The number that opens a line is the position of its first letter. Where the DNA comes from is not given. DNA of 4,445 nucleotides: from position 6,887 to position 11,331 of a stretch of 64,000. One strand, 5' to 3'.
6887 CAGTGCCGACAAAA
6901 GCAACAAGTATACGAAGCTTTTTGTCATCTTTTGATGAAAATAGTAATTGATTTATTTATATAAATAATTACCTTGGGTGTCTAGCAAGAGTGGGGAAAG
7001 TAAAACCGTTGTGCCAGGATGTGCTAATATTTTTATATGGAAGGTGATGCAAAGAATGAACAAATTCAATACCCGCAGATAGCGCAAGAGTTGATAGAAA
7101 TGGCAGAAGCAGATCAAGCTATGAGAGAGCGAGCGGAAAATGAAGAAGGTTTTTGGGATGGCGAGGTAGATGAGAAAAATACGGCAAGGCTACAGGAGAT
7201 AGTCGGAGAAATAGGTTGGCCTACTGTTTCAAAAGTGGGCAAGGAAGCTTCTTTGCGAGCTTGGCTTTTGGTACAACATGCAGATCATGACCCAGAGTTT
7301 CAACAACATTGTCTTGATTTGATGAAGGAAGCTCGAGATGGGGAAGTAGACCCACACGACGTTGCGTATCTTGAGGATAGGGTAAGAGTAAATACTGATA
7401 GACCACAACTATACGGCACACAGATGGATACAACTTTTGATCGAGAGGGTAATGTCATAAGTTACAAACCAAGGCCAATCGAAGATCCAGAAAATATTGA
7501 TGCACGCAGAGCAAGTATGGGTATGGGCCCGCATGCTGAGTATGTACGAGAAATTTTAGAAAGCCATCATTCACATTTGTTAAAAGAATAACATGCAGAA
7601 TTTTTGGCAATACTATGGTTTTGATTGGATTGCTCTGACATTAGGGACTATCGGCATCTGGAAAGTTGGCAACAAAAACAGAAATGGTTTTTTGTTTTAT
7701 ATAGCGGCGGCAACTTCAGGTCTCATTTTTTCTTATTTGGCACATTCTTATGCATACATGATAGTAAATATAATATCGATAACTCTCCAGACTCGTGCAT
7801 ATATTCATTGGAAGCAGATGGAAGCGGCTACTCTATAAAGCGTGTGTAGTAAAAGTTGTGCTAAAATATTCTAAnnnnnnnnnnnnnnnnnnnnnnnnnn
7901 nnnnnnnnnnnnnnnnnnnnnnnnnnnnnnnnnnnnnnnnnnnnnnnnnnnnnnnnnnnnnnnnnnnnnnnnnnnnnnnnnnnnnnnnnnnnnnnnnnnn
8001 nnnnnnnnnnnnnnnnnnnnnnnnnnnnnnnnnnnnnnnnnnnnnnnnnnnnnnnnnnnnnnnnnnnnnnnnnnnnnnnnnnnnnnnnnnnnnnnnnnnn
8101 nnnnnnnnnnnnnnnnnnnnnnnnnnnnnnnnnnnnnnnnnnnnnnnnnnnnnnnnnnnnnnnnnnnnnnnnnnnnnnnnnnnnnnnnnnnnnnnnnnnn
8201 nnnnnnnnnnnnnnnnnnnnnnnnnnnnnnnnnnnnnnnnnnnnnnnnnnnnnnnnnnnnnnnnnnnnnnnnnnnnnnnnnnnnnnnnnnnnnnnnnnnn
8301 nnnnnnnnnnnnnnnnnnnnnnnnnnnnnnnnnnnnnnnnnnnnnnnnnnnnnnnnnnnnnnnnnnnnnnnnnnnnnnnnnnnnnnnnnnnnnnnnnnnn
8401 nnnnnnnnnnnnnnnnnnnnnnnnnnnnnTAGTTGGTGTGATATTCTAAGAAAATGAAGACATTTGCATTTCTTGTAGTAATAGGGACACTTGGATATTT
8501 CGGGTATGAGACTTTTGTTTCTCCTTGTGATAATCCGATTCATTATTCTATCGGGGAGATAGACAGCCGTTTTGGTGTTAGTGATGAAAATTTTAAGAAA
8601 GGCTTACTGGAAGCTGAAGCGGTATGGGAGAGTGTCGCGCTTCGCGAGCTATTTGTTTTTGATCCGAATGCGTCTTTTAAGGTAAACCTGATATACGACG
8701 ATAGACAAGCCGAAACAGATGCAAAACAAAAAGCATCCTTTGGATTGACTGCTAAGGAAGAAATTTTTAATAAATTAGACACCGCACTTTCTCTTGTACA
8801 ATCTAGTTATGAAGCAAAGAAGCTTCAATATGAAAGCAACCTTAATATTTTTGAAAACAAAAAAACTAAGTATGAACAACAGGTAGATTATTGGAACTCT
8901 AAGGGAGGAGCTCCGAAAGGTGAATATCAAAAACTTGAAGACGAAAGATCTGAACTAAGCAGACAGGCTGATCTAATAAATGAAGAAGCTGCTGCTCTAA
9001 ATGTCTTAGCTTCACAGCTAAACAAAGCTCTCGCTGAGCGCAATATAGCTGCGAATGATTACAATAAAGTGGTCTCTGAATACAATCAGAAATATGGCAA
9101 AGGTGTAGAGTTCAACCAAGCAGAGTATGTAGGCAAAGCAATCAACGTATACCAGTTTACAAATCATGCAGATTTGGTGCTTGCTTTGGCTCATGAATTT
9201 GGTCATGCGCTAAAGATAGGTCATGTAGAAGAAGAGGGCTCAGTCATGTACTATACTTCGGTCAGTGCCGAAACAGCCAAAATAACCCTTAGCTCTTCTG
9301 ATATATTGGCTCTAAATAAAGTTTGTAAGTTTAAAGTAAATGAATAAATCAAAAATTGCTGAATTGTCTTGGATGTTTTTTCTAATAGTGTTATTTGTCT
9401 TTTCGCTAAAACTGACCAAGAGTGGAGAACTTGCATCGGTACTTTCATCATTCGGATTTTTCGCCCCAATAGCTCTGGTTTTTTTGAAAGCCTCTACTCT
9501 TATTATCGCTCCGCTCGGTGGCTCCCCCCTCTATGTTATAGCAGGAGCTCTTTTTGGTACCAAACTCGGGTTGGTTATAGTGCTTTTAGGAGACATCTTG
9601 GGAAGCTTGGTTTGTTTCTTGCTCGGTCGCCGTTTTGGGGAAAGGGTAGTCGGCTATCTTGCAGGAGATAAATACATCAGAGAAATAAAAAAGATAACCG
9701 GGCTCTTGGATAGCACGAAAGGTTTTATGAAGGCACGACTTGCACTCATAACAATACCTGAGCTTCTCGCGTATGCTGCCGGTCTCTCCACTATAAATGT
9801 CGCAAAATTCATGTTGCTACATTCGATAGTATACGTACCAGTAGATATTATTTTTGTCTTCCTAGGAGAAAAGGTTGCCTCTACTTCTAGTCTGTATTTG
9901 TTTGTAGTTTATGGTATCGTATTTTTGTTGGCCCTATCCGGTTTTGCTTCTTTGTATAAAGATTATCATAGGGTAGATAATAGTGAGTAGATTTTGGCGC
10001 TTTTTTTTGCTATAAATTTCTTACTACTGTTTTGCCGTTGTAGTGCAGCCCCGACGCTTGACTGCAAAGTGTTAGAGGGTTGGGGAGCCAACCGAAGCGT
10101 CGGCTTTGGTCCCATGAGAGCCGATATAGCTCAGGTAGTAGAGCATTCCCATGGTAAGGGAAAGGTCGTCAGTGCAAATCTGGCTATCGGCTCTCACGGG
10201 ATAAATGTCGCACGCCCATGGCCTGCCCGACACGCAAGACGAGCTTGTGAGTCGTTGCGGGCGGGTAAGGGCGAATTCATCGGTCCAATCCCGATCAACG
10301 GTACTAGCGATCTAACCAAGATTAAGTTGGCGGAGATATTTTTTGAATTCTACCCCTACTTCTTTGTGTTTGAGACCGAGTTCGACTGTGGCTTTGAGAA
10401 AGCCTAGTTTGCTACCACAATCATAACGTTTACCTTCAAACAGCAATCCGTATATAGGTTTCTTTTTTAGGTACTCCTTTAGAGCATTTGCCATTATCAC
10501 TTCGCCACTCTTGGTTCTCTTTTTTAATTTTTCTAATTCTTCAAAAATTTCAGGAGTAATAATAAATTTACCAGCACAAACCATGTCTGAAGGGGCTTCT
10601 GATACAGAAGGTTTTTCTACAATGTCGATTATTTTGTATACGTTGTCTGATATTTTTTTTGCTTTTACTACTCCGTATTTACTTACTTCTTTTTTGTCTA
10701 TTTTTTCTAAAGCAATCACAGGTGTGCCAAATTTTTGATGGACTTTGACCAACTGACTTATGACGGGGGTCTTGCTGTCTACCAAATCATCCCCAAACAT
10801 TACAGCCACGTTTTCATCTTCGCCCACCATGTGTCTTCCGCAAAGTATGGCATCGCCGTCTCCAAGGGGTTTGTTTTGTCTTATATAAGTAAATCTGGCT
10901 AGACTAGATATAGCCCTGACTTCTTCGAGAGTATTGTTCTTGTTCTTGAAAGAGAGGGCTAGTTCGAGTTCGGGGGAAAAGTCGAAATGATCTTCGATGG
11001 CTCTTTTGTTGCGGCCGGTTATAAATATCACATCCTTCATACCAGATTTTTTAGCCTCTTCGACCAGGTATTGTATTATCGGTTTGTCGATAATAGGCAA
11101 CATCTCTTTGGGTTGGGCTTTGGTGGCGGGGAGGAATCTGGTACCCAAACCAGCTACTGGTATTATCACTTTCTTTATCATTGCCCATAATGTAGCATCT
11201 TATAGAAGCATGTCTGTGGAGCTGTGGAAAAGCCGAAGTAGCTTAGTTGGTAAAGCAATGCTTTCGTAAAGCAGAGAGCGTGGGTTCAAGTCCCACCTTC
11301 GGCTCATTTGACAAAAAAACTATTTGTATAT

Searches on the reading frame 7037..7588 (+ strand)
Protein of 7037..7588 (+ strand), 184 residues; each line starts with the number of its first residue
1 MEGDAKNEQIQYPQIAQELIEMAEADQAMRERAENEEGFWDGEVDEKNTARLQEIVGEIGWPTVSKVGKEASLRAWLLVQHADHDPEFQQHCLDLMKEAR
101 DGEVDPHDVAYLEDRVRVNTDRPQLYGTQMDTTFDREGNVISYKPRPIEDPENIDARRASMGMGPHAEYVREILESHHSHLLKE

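Call 47: search_protein_families(library=pfam, proteins=[window:7037-7588:+], max_evalue=0.001)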
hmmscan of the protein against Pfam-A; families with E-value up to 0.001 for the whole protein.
window:7037-7588:+ (184 aa): 1 family
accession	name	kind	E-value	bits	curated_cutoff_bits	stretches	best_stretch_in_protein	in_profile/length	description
PF20329.3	DUF6624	-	3.9e-25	88.8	27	1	13-173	1-164/173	Family of unknown function (DUF6624)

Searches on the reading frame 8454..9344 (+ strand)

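Call 47: search_protein_families(library=pfam, proteins=[window:8454-9344:+], max_evalue=0.001)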
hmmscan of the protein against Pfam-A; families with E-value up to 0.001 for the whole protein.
window:8454-9344:+ (297 aa): 1 family
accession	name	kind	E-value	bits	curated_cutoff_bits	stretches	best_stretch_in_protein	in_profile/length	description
PF00413.30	Peptidase_M10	-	3.5e-08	33.9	24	1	216-289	102-156/159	Matrixin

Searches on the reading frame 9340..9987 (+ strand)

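Call 47: search_protein_families(library=pfam, proteins=[window:9340-9987:+], max_evalue=0.001)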
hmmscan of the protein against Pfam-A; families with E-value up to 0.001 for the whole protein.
window:9340-9987:+ (216 aa): 1 family
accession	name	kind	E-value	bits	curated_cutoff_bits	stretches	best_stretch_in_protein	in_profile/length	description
PF09335.16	VTT_dom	-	1.6e-15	58.1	33.9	1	61-177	3-122/123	VTT domain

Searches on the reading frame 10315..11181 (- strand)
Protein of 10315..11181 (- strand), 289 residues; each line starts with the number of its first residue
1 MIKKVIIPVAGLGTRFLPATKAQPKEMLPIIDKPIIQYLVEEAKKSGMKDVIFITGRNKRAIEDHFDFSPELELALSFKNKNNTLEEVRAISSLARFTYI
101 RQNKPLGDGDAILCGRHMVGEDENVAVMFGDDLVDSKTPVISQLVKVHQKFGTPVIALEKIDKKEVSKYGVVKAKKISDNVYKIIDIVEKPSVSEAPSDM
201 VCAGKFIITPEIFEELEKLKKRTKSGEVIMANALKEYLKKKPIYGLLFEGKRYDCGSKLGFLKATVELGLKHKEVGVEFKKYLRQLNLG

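Call 47: search_protein_families(library=pfam, proteins=[window:10315-11181:-], max_evalue=0.001)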
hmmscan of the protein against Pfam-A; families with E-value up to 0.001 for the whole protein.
window:10315-11181:- (289 aa): 2 families
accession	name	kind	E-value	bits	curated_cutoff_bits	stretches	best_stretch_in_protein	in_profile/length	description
PF00483.29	NTP_transferase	-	1.6e-29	103.7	21.2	1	5-266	2-240/245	Nucleotidyl transferase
PF12804.13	NTP_transf_3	-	0.00017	22.2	27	1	6-64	2-53/160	MobA-like NTP transferase domain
